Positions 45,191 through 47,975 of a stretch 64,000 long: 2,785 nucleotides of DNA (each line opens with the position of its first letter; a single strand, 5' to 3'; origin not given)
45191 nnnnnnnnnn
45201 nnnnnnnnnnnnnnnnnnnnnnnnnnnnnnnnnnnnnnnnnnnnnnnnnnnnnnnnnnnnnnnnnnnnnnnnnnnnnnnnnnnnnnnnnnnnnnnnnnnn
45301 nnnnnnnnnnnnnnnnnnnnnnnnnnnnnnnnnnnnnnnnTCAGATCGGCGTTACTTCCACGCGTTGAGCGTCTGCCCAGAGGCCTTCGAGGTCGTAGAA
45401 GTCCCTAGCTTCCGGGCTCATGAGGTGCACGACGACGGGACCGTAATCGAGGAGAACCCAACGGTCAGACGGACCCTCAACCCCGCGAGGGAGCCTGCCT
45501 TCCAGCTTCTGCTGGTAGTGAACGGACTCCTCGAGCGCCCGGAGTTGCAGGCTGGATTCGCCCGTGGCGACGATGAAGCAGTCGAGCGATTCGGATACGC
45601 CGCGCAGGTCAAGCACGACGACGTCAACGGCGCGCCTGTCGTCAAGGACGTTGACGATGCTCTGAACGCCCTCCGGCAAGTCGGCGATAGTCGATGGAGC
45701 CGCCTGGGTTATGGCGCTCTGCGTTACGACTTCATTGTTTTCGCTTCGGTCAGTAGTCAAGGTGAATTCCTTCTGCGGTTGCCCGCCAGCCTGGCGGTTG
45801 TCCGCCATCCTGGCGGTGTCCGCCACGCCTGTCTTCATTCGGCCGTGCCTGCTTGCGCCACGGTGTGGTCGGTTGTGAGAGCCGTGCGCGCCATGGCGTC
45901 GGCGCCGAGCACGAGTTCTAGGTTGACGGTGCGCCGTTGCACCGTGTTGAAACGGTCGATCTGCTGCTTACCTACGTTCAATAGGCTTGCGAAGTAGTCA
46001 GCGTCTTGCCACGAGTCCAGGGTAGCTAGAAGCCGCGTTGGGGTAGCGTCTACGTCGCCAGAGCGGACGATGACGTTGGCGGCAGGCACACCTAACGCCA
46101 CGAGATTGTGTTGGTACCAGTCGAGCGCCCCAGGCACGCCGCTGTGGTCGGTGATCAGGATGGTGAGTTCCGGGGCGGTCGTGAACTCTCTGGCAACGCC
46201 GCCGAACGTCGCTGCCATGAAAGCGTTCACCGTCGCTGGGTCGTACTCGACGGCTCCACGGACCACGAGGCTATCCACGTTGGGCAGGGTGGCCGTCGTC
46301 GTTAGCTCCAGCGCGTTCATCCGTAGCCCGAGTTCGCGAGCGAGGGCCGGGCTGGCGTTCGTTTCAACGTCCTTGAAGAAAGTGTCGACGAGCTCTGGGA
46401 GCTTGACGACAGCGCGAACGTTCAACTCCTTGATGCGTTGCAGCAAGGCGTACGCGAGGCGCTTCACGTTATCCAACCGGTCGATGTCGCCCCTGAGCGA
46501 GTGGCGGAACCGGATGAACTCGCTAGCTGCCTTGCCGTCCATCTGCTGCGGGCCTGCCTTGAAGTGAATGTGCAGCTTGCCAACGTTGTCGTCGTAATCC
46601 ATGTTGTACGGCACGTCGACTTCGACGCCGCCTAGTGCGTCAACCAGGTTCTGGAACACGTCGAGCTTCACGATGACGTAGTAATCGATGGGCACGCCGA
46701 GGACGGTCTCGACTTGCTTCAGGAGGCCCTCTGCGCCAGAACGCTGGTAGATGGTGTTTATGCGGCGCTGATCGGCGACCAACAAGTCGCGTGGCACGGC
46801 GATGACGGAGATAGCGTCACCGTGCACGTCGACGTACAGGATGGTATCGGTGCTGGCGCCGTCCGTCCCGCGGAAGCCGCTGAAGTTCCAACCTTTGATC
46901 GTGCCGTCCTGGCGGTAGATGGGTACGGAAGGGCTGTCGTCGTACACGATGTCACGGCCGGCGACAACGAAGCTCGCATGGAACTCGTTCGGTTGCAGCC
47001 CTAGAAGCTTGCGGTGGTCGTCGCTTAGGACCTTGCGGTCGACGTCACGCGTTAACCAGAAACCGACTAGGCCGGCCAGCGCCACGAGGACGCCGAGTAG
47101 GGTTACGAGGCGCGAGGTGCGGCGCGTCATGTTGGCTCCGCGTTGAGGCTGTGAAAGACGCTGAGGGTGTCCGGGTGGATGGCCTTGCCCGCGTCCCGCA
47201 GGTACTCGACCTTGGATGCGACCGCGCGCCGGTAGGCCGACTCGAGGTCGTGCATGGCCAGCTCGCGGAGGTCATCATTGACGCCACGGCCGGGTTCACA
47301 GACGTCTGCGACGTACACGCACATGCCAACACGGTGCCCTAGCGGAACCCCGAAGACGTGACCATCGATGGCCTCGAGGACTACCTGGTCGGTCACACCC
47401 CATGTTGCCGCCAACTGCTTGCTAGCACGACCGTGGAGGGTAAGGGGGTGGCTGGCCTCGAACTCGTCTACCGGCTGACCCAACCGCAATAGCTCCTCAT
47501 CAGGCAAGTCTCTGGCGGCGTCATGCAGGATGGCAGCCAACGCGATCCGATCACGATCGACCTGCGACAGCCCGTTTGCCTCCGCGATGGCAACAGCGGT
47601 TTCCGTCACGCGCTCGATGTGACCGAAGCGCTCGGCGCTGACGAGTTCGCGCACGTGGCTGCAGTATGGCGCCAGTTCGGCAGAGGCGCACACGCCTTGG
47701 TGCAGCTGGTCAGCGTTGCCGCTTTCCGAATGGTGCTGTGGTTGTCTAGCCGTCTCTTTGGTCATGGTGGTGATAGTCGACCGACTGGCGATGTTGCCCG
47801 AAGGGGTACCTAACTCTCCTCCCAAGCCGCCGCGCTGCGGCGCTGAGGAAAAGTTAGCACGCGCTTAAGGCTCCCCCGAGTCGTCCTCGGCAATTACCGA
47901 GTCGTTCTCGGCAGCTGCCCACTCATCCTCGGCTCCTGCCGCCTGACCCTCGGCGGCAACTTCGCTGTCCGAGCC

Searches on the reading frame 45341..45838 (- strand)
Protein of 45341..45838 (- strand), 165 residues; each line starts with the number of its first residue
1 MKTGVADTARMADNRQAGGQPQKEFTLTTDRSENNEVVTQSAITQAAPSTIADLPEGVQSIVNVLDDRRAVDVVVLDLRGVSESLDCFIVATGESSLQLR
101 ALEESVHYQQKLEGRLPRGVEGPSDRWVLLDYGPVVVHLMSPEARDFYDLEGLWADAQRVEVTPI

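Call 51: search_protein_families(library=ncbifam, proteins=[window:45341-45838:-], max_evalue=0.001)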
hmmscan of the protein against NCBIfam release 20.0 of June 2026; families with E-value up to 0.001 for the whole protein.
window:45341-45838:- (165 aa): 1 family
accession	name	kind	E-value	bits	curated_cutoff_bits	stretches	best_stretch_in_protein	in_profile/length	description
TIGR00090.1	rsfS_iojap_ybeB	equivalog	4.7e-29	100.5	56.9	1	58-154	2-99/99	ribosome silencing factor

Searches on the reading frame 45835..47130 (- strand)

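Call 51: search_protein_families(library=ncbifam, proteins=[window:45835-47130:-], max_evalue=0.001)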
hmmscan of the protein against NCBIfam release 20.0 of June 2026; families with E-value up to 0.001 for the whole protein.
window:45835-47130:- (431 aa): 4 families
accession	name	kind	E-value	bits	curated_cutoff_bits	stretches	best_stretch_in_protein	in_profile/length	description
TIGR00350.1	lytR_cpsA_psr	domain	4.3e-30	105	62.3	1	92-234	1-151/152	LCP family glycopolymer transferase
NF006897.1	PRK09379.1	equivalog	9.9e-19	67.7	441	1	88-260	71-243/298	polyisoprenyl-teichoic acid--peptidoglycan teichoic acid transferase TagU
NF051849.1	LCP_trans_Cps2A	equivalog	1.7e-14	53.9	650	1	132-260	287-410/477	LCP family glycopolymer transferase CpsA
NF047591.1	ligase_LytR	equivalog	4.9e-10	39.2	450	1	120-258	119-258/336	glycopolymer--peptidoglycan transferase LytR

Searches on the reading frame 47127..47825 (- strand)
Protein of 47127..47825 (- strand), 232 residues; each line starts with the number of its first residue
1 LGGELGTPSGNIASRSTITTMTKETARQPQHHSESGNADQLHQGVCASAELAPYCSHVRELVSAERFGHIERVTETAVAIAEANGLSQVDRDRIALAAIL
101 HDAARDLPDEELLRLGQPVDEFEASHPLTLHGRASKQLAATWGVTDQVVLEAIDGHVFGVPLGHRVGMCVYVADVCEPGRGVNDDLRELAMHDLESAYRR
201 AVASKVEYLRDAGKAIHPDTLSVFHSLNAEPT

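Call 51: search_protein_families(library=ncbifam, proteins=[window:47127-47825:-], max_evalue=0.001)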
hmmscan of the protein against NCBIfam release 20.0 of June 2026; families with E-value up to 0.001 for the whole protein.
window:47127-47825:- (232 aa): 2 families
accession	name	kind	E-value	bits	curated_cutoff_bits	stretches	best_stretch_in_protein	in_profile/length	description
TIGR00488.1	TIGR00488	equivalog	1.7e-27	96.4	70.15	1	58-221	1-168/173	bis(5'-nucleosyl)-tetraphosphatase (symmetrical) YqeK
NF005519.0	PRK07152.1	equivalog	2.7e-18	66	315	1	58-226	189-358/361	nicotinate-nucleotide adenylyltransferase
